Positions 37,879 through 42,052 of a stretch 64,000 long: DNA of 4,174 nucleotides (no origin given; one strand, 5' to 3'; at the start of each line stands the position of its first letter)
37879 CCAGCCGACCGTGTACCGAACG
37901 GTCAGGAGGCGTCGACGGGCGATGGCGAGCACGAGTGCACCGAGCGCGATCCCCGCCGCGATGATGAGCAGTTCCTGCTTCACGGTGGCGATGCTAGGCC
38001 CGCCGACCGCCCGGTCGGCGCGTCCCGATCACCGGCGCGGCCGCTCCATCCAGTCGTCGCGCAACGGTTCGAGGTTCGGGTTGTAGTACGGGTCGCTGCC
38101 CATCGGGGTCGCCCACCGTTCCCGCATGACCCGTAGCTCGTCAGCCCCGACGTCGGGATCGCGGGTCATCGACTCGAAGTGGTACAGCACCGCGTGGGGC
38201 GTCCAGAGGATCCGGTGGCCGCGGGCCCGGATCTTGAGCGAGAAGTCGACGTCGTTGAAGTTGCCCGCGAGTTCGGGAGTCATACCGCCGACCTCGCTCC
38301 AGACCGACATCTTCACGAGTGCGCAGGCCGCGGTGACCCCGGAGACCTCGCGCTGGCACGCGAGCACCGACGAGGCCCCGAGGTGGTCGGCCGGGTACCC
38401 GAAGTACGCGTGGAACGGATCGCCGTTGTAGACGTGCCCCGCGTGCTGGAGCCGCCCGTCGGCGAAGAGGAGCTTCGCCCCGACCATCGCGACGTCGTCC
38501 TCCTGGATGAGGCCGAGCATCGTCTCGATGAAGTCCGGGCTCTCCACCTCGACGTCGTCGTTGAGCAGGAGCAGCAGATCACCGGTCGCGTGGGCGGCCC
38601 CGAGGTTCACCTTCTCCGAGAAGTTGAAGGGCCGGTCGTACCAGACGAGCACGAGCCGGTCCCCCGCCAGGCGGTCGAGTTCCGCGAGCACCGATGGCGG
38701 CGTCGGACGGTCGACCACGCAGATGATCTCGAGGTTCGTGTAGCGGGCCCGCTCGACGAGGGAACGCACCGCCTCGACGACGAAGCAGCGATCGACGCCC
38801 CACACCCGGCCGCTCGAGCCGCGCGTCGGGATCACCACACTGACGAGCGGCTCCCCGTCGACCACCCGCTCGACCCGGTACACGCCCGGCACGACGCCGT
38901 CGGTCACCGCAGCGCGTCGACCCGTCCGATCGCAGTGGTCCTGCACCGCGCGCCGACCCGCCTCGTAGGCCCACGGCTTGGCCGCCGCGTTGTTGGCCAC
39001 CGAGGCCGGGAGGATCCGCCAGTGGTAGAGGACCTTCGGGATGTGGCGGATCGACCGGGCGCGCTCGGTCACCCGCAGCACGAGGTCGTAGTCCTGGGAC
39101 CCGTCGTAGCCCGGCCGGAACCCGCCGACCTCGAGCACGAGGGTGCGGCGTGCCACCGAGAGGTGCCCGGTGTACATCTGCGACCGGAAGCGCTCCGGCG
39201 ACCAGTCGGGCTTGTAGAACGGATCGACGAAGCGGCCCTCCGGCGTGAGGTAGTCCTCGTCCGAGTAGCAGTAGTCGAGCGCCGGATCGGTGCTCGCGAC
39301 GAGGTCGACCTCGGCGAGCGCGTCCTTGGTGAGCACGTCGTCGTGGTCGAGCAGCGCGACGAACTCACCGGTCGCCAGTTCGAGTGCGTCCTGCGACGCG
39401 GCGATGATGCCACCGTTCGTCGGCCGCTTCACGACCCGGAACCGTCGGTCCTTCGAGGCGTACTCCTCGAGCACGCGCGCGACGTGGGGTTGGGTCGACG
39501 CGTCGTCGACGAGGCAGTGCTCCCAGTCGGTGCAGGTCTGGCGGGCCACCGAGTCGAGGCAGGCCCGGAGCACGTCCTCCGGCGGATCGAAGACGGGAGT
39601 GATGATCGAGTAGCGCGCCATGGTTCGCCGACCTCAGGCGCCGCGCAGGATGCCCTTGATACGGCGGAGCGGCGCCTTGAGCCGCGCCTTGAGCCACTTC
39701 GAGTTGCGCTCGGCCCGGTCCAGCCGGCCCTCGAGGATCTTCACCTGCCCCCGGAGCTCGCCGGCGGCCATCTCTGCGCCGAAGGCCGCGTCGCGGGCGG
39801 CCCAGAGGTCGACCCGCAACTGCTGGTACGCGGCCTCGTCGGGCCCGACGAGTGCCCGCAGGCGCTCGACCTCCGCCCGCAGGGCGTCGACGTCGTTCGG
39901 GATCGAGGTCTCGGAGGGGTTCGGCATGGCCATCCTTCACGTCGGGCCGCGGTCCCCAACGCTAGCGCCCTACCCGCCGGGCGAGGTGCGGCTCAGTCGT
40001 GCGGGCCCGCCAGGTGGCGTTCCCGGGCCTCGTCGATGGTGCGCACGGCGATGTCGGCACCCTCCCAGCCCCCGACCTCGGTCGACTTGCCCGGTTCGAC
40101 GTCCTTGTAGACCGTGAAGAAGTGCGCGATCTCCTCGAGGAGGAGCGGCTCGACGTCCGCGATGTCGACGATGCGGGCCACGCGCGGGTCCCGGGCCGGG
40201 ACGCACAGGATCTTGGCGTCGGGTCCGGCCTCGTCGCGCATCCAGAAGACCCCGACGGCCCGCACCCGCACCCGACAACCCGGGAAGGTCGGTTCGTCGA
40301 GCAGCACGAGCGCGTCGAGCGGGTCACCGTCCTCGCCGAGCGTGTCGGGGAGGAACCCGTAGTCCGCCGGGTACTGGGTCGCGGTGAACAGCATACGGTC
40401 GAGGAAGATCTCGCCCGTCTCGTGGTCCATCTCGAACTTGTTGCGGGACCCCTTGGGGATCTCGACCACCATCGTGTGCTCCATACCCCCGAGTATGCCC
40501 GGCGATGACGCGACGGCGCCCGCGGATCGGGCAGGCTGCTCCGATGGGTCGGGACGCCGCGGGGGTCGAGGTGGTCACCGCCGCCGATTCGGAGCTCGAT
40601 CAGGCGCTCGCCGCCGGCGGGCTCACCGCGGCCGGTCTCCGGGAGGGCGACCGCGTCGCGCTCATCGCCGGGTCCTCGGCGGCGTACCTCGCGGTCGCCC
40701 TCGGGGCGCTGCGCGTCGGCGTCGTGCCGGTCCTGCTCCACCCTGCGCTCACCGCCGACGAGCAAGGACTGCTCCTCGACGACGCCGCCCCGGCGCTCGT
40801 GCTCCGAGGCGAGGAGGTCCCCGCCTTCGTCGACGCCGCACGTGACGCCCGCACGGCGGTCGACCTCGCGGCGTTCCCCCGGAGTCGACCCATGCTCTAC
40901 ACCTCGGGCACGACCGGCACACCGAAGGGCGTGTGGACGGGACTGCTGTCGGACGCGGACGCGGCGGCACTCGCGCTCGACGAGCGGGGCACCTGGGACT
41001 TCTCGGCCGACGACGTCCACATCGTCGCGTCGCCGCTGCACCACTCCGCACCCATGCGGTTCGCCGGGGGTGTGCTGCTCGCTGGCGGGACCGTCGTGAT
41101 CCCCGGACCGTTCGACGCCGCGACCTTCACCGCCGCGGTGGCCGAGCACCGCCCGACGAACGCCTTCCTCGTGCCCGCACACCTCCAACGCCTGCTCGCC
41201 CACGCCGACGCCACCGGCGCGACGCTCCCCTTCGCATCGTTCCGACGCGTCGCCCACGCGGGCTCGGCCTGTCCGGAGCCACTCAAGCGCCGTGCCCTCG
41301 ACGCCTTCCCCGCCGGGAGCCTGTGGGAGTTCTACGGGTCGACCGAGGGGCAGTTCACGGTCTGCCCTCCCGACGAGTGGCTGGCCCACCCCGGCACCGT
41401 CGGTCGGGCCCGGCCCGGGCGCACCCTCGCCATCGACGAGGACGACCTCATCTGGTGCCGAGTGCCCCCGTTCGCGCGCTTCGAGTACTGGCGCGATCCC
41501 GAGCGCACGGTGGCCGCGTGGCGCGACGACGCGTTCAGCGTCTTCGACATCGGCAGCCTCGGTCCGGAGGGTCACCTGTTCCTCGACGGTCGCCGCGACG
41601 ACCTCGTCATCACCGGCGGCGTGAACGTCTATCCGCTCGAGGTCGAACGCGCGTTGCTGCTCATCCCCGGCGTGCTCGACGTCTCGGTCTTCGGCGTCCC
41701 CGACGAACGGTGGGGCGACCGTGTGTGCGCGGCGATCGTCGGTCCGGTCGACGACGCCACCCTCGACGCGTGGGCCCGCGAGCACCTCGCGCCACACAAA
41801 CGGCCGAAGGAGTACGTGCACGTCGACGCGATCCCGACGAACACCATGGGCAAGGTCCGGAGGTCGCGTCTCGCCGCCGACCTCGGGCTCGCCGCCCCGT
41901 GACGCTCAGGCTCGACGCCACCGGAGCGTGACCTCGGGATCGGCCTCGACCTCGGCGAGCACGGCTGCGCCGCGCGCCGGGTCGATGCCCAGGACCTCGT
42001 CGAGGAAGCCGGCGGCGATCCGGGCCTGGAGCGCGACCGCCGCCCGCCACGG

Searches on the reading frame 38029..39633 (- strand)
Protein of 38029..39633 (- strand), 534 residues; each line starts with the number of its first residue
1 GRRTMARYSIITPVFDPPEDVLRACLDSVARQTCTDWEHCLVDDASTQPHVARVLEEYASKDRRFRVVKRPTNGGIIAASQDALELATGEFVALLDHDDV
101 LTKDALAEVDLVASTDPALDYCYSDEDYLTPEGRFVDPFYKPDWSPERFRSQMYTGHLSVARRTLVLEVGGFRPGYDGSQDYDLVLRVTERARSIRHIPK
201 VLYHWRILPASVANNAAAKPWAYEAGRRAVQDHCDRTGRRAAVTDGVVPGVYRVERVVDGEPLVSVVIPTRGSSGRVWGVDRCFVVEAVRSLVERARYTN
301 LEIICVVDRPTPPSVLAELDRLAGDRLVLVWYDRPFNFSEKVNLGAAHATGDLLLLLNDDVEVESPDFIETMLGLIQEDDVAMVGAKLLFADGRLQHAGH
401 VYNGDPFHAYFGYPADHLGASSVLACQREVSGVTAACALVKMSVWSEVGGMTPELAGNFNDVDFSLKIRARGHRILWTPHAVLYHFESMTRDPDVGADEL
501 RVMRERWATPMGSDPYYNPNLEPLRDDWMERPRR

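Call 34: search_protein_families(library=pfam, proteins=[window:38029-39633:-], max_evalue=0.001)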
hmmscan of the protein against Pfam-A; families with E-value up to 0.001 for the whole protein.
window:38029-39633:- (534 aa): 4 families
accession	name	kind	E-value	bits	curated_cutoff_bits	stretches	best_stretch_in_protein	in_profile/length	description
PF00535.33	Glycos_transf_2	-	1.7e-38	132.6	23.3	2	9-114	1-104/168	Glycosyl transferase family 2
PF13641.12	Glyco_tranf_2_3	-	1.1e-18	68.5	27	1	264-488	3-214/230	Glycosyltransferase like family 2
PF10111.15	Glyco_tranf_2_2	-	1.1e-10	41.9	27.3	0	265-381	1-111/276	Glycosyltransferase like family 2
PF13632.12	Glyco_trans_2_3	-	7.8e-07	29.5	27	0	355-485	3-123/198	Glycosyl transferase family group 2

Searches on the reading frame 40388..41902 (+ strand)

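Call 34: search_protein_families(library=pfam, proteins=[window:40388-41902:+], max_evalue=0.001)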
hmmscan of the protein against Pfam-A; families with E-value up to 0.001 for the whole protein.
window:40388-41902:+ (504 aa): 2 families
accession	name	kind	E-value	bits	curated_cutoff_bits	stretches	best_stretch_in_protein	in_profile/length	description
PF00501.34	AMP-binding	-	1.8e-43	149.2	29.9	1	75-350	34-357/384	AMP-binding enzyme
PF13193.12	AMP-binding_C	-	2.6e-14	54.3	24.5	1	418-489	1-76/76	AMP-binding enzyme C-terminal domain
